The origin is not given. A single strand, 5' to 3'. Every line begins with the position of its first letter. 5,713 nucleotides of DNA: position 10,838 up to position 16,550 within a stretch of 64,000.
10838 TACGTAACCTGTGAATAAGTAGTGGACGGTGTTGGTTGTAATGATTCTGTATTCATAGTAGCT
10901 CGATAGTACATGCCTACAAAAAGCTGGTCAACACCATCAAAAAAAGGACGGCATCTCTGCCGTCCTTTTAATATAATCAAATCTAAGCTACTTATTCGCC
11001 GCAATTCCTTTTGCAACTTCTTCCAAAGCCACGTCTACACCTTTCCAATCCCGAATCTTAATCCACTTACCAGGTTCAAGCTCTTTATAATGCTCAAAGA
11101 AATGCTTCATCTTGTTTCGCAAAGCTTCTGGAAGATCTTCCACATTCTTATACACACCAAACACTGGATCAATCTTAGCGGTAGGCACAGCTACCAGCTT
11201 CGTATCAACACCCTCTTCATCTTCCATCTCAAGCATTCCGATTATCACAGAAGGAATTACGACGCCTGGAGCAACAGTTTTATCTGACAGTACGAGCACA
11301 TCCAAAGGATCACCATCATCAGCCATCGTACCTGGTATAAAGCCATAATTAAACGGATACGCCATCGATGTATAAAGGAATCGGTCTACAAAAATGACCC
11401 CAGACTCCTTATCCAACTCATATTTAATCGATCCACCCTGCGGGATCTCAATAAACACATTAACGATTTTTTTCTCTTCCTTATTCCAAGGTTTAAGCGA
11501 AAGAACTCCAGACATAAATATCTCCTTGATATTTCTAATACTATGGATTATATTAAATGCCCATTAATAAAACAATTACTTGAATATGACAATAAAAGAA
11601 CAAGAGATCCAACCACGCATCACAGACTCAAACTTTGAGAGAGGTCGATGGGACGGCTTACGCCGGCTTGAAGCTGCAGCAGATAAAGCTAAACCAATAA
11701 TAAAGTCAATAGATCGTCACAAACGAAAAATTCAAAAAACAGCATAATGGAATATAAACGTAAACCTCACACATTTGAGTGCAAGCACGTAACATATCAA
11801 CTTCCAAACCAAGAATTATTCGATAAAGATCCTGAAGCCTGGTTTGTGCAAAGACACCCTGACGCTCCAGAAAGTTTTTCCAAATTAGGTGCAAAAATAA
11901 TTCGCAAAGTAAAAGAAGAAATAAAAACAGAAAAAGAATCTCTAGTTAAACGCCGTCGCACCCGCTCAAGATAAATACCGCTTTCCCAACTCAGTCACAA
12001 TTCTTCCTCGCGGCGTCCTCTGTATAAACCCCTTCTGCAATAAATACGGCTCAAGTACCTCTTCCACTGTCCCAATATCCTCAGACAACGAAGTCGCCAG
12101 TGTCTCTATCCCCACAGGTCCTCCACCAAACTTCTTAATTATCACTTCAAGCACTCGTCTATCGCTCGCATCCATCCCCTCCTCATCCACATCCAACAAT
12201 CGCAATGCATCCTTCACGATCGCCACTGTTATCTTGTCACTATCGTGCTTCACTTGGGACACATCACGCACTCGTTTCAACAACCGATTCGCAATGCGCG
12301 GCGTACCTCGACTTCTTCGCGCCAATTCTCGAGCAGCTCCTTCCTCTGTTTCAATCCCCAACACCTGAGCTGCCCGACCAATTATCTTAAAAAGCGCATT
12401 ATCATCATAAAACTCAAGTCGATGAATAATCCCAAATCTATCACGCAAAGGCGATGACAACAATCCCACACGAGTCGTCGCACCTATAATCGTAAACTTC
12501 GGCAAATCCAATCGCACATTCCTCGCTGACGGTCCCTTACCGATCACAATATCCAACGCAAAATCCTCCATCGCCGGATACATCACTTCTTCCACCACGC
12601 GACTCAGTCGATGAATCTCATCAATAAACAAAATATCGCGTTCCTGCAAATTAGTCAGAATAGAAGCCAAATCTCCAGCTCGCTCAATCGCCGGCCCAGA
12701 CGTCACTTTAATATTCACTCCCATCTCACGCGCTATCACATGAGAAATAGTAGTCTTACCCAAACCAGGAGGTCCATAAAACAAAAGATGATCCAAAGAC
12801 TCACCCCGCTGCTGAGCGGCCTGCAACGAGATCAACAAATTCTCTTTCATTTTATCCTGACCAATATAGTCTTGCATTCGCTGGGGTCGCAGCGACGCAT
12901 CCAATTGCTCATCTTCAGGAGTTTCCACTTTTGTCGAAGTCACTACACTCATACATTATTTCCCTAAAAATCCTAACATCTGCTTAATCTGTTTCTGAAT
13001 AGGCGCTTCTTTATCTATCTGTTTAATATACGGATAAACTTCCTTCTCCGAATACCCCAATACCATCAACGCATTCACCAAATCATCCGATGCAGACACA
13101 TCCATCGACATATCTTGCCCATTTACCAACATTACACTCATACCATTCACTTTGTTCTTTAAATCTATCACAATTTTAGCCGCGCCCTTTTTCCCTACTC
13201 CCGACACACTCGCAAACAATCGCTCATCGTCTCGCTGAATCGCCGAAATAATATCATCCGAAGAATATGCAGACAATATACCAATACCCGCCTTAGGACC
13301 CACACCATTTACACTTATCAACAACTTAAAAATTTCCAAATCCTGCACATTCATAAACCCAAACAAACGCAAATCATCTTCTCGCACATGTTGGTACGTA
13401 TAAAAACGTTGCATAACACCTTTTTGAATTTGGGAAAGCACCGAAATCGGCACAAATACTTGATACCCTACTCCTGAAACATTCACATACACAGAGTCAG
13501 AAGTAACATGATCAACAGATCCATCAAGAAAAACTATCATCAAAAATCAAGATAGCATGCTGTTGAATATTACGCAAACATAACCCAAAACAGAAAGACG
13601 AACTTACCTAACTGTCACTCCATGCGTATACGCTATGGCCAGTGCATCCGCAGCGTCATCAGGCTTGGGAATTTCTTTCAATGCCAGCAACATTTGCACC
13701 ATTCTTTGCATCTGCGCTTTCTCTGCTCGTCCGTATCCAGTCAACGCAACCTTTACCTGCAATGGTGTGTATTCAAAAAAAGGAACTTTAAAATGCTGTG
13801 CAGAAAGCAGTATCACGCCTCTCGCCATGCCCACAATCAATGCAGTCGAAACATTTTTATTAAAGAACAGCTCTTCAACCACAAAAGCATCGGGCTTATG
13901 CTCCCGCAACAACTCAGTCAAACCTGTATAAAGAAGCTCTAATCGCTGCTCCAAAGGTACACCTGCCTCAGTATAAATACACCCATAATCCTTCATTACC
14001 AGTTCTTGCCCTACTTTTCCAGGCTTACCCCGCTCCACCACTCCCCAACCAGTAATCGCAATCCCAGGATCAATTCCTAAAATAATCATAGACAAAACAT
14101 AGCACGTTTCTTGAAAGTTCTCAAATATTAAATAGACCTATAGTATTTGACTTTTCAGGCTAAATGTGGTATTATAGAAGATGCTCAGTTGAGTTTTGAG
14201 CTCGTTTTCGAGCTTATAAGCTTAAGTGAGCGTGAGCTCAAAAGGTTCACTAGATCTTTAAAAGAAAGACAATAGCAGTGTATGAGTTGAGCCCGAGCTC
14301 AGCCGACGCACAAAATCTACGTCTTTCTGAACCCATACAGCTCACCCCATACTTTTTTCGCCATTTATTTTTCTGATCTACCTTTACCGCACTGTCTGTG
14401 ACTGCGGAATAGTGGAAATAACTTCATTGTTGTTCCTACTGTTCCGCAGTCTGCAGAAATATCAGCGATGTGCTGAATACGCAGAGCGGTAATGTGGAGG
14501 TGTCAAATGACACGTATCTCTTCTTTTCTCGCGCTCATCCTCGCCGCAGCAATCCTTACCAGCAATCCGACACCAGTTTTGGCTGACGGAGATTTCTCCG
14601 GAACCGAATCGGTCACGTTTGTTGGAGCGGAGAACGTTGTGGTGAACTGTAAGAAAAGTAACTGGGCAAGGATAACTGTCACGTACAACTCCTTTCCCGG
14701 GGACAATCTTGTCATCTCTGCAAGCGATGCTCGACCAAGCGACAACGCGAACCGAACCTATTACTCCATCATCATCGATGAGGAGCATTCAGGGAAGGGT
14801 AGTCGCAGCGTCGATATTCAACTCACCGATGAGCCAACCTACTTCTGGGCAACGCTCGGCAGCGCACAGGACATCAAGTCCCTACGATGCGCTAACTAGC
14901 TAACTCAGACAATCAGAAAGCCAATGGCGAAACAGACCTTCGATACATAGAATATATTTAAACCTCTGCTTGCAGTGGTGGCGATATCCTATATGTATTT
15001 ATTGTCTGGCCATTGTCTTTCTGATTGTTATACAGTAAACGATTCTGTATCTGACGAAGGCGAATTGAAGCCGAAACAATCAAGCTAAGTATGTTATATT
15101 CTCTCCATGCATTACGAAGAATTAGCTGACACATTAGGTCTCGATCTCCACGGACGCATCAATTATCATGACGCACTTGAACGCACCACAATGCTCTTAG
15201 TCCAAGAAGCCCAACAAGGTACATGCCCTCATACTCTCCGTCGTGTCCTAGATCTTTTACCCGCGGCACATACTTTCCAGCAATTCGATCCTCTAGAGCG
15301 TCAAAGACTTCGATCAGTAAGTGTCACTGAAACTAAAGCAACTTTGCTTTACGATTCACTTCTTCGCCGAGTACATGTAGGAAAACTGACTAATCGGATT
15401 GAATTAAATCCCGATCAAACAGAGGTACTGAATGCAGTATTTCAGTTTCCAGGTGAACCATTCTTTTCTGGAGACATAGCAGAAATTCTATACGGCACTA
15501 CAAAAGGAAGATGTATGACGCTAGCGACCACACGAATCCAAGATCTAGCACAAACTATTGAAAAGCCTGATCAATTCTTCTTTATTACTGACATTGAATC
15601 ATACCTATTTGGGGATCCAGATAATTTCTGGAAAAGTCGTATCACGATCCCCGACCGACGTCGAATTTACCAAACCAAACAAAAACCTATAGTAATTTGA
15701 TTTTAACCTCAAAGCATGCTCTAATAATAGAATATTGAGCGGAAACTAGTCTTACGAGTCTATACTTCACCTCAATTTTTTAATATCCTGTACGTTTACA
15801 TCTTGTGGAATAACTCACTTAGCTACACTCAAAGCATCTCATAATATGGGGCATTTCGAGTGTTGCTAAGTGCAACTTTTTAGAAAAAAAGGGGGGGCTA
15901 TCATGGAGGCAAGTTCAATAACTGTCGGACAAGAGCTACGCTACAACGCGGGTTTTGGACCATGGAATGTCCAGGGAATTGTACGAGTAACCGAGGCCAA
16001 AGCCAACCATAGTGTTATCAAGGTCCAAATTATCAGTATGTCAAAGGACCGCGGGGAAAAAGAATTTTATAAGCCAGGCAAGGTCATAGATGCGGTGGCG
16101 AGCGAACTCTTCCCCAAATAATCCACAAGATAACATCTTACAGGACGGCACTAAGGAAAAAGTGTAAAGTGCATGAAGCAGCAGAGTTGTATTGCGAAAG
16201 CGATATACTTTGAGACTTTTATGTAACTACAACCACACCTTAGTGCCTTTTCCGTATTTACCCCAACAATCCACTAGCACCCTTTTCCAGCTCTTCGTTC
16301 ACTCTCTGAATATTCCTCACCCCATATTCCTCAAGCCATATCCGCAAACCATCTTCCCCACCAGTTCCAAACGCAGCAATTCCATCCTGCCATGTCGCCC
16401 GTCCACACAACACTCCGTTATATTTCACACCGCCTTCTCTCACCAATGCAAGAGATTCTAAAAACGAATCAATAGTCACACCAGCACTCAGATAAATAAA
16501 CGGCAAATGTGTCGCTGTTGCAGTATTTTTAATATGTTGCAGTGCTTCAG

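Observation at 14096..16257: GC-shifted islet between ruvC and the aldolase gene: strong promoter, multi-palindromic 320-nt leader, small secreted protein, 20-bp inverted repeat and an HTH protein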

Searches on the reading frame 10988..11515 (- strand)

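Call 67: search_protein_families(library=pfam, proteins=[window:10988-11515:-], max_evalue=0.00001)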
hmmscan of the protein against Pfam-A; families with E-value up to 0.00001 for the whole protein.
window:10988-11515:- (175 aa): 1 family
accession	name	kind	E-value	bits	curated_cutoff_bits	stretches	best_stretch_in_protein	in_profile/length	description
PF00719.24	Pyrophosphatase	-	4.8e-56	189.3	23.5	1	20-172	1-150/153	Inorganic pyrophosphatase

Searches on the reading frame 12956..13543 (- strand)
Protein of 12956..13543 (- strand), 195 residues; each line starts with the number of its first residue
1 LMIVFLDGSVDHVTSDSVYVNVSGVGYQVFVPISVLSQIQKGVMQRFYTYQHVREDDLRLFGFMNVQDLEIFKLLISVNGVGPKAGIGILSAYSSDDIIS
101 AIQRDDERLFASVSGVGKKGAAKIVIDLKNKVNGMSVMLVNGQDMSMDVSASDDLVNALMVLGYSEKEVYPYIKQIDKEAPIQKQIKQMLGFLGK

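Call 28: find_related_loci(query=window:12956-13543:-, collection=metagenome_contigs, flank=10000)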
Query window:12956-13543:- (195 aa) in metagenome_contigs; peptide patterns used: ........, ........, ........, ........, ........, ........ (x = any residue, [..] = any of these).
201 stretches matched a pattern; 1 encode a relative of the query (tblastn E <= 1e-3); 1 distinct loci.
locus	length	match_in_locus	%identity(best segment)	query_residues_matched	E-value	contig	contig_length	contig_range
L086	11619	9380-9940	69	2-188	1e-82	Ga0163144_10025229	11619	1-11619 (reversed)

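Call 36: search_protein_families(library=pfam, proteins=[L086:7213-7962:+, L086:9985-10296:+], max_evalue=1)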
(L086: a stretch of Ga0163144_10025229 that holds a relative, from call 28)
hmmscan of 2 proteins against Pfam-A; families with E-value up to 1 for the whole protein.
L086:7213-7962:+ (249 aa): 1 family
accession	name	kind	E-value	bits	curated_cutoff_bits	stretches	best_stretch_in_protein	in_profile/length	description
PF01791.15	DeoC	-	2.7e-35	122.5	23.8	1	15-232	3-228/229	DeoC/LacD family aldolase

L086:9985-10296:+ (103 aa): 3 families
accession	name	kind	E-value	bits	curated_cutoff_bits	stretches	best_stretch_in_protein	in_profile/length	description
PF01541.30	GIY-YIG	-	1.3e-15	57.9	22.6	1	11-83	2-76/78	GIY-YIG catalytic domain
PF10544.15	T5orf172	-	0.00017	22.5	20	1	12-78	2-72/101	T5orf172 domain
PF25760.1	Phage_RB18_ORF43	-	0.062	13.6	27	1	49-76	11-40/69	Phage RB18 ORF43.1 protein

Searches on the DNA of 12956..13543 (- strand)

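Call 32: search_rna_families(source=L086, threshold=evalue, max_evalue=1, start=7800, end=9000)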
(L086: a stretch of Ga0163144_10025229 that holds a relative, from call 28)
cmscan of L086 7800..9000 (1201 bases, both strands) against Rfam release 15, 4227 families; matches with E-value up to 1: 2.
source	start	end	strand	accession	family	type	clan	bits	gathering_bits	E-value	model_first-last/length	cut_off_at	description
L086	8327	8391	+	RF00071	SNORD73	Gene; snRNA; snoRNA; CD-box;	-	29.6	42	0.0096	1-72/72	no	Small nucleolar RNA SNORD73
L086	8206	8273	+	RF01926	mir-981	Gene; miRNA;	-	15.5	51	0.51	1-86/86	no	mir-981 microRNA precursor family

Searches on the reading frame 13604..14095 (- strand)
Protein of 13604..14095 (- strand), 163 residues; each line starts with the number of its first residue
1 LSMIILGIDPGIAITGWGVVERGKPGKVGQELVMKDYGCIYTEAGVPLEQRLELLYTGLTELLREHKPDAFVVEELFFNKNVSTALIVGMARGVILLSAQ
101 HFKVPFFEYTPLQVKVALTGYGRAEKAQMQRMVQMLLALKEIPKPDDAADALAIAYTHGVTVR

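Call 8: search_protein_families(library=pfam, proteins=[window:13604-14095:-], max_evalue=1)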
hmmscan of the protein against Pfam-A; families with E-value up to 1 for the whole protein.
window:13604-14095:- (163 aa): 1 family
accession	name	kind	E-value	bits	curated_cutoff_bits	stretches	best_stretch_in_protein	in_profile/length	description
PF02075.23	RuvC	-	4e-48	163.5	22.2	1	5-158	1-148/148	Crossover junction endodeoxyribonuclease RuvC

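Call 12: find_encoding_contigs(protein=window:13604-14095:-, flank=10000, max_places=6)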
Protein window:13604-14095:- (163 aa): no gene with exactly this product is on record in the collection.

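Call 14: find_related_loci(query=window:13604-14095:-, collection=genome_contigs, flank=6000)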
Query window:13604-14095:- (163 aa) in genome_contigs; peptide patterns used: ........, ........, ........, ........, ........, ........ (x = any residue, [..] = any of these).
600 stretches matched a pattern (row limit reached: there are more); 577 encode a relative of the query (tblastn E <= 1e-3); the best 80 are kept; 80 distinct loci.
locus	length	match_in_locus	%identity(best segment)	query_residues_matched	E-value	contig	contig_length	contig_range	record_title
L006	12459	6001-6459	59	2-159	2e-60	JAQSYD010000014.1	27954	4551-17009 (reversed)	MAG: Clostridia bacterium isolate L_E1_T20_A_bin.75 scaffold_2423, whole genome shotgun sequence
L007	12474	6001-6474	56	1-163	2e-59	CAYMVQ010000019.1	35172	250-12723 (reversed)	MAG TPA_asm: uncultured Clostridiaceae bacterium isolate binchicken_co157_153 genome assembly, contig: NODE_2421_length_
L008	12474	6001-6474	59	2-158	1e-58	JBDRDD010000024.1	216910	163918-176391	MAG: bacterium isolate MEGAHIT-group-1.232 k141_9340370, whole genome shotgun sequence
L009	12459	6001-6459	56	2-159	1e-56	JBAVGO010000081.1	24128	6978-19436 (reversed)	MAG: Lutisporaceae bacterium isolate MFD06945_ilm_asm_bin8 k127_161847, whole genome shotgun sequence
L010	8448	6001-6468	58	3-163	3e-56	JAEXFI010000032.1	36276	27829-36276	MAG: Bacillota bacterium isolate OH_HBB_241 k127_174527, whole genome shotgun sequence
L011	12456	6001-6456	57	3-159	2e-56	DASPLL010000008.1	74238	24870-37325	MAG TPA_asm: Clostridia bacterium isolate SMAG_U12063 k141_165401, whole genome shotgun sequence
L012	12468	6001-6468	55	3-163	8e-56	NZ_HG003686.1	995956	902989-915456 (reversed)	Anaerococcus provencensis strain 9402080, whole genome shotgun sequence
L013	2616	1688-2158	57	2-163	6e-56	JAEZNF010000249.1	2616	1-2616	MAG: Bacillota bacterium isolate OH_CFB_143 k127_96880, whole genome shotgun sequence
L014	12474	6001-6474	55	1-163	4e-55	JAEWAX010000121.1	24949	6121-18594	MAG: Bacillota bacterium isolate OH_PBB_227 k127_1458987, whole genome shotgun sequence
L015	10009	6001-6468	55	1-161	3e-55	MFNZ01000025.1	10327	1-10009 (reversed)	MAG: Candidatus Levybacteria bacterium RIFCSPHIGHO2_02_FULL_37_13 rifcsphigho2_02_scaffold_23583, whole genome shotgun s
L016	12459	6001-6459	54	2-159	4e-55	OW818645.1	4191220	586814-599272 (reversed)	metagenome genome assembly, chromosome: 1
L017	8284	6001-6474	58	1-163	3e-55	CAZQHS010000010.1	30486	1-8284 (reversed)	MAG TPA_asm: uncultured Clostridiaceae bacterium isolate binchicken_co39_283 genome assembly, contig: NODE_3597_length_3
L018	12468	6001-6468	58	3-163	2e-55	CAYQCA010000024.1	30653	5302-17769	MAG TPA_asm: uncultured Clostridium sp. isolate binchicken_co158_149 genome assembly, contig: NODE_1312_length_30653_cov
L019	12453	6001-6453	58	3-158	3e-55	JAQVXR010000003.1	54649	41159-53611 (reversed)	MAG: Desulfitobacteriaceae bacterium isolate STF2_130 NODE_1127_length_54649_cov_7.331041_Sandtown_F2, whole genome shot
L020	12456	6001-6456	55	3-159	2e-55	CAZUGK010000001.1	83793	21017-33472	MAG TPA_asm: uncultured Clostridiaceae bacterium isolate binchicken_co104_9 genome assembly, contig: NODE_238_length_837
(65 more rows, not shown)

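Call 26: list_cluster_members(proteins=[window:13604-14089:-, window:16258-17226:-, window:17239-17901:-, window:11966-12952:-, P0001, P0002, P0003])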
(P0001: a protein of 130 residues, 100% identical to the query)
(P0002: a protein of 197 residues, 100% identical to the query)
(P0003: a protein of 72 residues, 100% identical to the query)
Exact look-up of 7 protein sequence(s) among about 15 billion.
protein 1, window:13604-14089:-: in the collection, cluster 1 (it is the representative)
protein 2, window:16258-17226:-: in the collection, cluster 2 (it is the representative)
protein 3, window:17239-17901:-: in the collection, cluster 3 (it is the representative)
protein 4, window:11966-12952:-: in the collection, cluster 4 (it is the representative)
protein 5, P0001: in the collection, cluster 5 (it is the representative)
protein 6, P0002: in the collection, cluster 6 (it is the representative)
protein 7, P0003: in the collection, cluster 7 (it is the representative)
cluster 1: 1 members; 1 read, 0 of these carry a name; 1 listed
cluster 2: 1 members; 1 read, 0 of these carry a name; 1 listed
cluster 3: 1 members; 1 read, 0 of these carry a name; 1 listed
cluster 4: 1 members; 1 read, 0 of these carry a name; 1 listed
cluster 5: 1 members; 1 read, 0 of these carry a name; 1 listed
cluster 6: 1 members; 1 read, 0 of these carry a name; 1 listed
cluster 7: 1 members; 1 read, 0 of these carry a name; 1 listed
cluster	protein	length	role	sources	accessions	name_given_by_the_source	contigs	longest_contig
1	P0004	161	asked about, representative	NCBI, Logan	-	-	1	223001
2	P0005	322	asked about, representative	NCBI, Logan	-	-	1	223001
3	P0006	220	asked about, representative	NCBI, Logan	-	-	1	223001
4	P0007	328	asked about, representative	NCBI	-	-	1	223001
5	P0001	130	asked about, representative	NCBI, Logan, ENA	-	-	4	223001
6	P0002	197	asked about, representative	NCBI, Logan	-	-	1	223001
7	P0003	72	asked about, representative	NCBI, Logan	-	-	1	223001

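Call 85: find_encoding_contigs(protein=P0005, flank=3000, max_places=5)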
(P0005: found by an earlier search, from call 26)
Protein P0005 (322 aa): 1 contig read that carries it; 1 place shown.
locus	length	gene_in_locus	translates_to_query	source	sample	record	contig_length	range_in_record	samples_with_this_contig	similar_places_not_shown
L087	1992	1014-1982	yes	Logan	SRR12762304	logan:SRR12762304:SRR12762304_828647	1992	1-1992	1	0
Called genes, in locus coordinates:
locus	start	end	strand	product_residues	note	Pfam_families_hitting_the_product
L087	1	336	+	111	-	?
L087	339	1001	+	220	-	PF18306:LDcluster4, PF03641:Lysine_decarbox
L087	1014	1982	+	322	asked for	PF01791:DeoC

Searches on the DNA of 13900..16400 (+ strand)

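Call 5: search_rna_families(source=window, start=13900, end=16400, threshold=evalue, max_evalue=10, show_alignments=3)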
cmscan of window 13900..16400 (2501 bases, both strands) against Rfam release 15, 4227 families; matches with E-value up to 10: 5.
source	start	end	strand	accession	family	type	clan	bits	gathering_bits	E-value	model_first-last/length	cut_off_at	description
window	15804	15881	+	RF00821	mir-249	Gene; miRNA;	-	19.6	70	0.56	1-97/97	no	mir-249 microRNA precursor family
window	14394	14458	+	RF02095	mir-2985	Gene; miRNA;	-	19.5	68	1.5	1-71/71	no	mir-2985 microRNA precursor family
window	15815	15873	+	RF03498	mir-3145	Gene; miRNA;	-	19.4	98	2.2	1-84/84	no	mir-3145 microRNA precursor family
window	14397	14454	+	RF00833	mir-70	Gene; miRNA;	-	17.5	90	7.7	1-79/79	no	mir-70 microRNA precursor family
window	15807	15884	-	RF00821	mir-249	Gene; miRNA;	-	17.4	70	2.6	1-97/97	no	mir-249 microRNA precursor family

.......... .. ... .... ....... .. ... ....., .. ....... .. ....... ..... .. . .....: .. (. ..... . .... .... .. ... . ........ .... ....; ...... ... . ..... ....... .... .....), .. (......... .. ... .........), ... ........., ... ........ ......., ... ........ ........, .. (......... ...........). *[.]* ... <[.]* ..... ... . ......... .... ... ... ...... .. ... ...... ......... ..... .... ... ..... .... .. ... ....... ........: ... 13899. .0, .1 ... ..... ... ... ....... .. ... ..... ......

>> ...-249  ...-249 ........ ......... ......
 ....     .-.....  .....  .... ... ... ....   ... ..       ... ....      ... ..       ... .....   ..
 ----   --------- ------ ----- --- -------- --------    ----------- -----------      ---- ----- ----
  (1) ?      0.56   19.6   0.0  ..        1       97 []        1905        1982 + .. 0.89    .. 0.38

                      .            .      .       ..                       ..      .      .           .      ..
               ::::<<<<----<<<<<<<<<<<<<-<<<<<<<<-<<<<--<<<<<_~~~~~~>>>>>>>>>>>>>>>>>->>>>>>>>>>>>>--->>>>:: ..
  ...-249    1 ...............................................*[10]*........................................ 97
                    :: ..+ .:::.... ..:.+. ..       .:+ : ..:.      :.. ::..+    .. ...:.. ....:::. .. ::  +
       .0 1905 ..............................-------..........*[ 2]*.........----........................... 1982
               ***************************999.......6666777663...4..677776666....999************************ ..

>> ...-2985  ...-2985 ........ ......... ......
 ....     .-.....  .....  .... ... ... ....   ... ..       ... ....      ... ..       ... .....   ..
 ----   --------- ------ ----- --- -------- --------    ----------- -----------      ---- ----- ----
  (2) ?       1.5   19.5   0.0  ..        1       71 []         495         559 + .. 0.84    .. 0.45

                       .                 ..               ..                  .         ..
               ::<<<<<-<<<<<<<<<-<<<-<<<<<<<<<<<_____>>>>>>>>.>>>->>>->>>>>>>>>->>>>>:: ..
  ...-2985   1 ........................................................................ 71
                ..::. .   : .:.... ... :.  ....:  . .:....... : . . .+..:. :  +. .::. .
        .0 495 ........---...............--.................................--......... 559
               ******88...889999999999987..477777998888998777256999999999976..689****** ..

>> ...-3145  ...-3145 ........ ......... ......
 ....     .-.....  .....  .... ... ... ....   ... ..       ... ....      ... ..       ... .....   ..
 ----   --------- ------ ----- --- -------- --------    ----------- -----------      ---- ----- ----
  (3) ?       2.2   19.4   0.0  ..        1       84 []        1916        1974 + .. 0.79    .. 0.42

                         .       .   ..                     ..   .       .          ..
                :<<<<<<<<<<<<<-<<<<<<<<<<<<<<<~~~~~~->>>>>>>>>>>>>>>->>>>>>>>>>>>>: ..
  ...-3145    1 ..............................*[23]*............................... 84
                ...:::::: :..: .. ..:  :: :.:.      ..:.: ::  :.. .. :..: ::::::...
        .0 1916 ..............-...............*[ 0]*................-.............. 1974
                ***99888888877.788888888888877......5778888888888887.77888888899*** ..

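Call 53: search_dna_similar(query=window:14096-16257:+, collection=phages, mode=distant, max_evalue=0.01, max_rows=10)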
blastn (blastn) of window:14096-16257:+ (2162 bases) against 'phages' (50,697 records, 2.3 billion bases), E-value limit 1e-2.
No match.

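Call 54: search_dna_similar(query=window:14096-16257:+, collection=plasmids, mode=distant, max_evalue=0.01, max_rows=10)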
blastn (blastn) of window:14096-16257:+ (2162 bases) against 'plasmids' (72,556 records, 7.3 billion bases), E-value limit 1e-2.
No match.
